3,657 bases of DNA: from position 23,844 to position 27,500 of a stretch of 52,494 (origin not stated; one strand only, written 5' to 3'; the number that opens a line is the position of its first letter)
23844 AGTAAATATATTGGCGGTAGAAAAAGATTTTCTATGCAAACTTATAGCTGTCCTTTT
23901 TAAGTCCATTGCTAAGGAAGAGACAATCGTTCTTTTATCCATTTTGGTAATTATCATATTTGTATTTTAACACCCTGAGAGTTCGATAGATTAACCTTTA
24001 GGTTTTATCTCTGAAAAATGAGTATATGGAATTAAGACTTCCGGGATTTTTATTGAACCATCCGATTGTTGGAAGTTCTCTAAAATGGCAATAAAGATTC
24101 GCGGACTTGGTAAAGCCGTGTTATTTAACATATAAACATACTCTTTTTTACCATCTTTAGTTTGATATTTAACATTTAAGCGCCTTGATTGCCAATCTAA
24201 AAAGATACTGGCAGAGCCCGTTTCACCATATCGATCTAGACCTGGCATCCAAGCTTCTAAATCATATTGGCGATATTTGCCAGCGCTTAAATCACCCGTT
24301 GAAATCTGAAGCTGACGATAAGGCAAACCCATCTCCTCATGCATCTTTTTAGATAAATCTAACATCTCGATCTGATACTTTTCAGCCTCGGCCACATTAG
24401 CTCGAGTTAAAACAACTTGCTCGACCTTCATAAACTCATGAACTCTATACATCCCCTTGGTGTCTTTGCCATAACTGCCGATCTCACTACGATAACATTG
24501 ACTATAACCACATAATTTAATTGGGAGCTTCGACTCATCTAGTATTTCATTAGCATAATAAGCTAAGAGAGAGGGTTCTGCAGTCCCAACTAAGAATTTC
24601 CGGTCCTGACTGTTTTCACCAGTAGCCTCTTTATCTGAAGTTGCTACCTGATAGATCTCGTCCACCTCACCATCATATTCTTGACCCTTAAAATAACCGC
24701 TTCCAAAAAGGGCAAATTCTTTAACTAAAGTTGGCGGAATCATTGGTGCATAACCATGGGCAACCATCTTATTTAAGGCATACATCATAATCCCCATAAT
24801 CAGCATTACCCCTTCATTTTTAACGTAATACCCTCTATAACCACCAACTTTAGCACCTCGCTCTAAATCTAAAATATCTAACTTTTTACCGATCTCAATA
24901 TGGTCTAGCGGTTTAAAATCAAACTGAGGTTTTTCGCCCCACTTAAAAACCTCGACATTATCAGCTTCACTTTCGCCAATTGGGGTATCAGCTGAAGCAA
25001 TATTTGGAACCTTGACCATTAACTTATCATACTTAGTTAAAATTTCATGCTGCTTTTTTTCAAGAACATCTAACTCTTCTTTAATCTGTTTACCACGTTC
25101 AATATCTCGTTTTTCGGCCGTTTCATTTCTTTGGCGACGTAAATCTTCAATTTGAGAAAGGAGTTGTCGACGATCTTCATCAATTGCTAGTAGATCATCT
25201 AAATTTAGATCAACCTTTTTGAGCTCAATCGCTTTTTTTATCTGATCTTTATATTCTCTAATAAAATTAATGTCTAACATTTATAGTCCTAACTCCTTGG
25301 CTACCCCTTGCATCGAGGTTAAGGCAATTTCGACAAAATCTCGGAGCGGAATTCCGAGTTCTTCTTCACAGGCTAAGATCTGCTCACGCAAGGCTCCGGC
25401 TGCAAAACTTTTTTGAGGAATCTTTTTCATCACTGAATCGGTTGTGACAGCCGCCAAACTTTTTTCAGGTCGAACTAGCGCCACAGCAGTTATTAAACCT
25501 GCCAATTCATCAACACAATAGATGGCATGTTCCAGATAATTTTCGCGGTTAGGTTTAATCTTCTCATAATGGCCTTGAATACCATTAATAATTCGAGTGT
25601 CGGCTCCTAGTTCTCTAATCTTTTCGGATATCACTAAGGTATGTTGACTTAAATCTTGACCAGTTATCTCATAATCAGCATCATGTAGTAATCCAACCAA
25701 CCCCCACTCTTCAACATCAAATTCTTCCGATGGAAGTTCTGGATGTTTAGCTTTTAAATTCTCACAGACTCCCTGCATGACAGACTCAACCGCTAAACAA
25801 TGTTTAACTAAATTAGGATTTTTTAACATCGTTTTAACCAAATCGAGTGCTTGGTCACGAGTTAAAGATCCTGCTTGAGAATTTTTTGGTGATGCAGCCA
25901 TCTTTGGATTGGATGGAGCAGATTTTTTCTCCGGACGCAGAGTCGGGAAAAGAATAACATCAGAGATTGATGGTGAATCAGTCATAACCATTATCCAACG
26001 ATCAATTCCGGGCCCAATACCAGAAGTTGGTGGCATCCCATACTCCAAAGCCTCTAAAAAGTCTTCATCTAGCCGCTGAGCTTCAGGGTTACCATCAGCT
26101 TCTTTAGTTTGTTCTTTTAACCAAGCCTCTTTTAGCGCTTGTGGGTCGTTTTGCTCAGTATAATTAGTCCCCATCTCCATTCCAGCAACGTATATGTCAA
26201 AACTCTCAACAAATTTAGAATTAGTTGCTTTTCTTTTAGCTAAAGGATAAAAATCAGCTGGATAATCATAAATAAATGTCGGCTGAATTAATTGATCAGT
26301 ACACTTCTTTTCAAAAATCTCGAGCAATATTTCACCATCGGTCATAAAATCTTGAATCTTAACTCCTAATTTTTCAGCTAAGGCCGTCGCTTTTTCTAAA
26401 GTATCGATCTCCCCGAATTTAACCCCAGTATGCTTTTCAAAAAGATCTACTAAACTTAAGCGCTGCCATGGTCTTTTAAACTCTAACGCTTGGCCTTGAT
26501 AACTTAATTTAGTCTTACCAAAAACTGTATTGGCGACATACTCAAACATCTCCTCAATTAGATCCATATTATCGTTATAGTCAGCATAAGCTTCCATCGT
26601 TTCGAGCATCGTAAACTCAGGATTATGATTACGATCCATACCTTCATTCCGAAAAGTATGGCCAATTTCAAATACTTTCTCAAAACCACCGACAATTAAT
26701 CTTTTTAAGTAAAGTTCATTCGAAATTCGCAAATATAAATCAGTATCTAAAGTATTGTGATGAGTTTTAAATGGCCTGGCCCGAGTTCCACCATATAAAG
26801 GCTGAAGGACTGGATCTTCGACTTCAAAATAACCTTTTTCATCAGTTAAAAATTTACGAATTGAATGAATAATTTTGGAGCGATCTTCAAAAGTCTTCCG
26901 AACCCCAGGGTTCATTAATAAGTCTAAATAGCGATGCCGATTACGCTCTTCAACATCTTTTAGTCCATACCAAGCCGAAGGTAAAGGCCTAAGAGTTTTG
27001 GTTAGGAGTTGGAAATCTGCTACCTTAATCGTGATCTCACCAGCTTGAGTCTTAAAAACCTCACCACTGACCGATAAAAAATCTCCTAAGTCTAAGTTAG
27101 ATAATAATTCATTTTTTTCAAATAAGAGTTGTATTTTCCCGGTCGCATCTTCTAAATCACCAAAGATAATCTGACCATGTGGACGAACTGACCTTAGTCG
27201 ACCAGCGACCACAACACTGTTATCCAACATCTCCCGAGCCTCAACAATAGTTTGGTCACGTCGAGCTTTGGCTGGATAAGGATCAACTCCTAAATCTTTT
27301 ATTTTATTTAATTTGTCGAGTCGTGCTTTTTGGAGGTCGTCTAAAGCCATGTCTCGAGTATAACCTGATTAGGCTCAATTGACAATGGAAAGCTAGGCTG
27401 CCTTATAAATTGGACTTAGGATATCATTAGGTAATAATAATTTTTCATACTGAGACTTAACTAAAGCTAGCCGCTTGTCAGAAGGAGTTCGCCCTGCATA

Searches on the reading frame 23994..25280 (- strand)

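Call 73: search_protein_families(library=pfam, proteins=[window:23994-25280:-], max_evalue=0.0001)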
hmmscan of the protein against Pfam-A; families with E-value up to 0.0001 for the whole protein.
window:23994-25280:- (429 aa): 2 families
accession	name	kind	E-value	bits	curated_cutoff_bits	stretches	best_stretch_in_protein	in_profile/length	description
PF00587.30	tRNA-synt_2b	-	6.1e-30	105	29.3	1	223-403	7-179/179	tRNA synthetase class II core domain (G, H, P, S and T)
PF02403.27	Seryl_tRNA_N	-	1.3e-13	51.6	28.2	1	1-94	1-107/108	Seryl-tRNA synthetase N-terminal domain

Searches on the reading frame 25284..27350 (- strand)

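Call 73: search_protein_families(library=pfam, proteins=[window:25284-27350:-], max_evalue=0.0001)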
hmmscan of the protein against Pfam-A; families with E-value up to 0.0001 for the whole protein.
window:25284-27350:- (689 aa): 3 families
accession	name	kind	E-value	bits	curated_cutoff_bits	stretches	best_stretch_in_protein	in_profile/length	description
PF00152.25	tRNA-synt_2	-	2.3e-84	283.5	25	1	133-471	2-307/308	tRNA synthetases class II (D, K and N)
PF01336.31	tRNA_anti-codon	-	2.8e-15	56.4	27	1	46-116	1-75/75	OB-fold nucleic acid binding domain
PF01966.28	HD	-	8.1e-05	23.3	22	0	516-599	3-90/116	HD domain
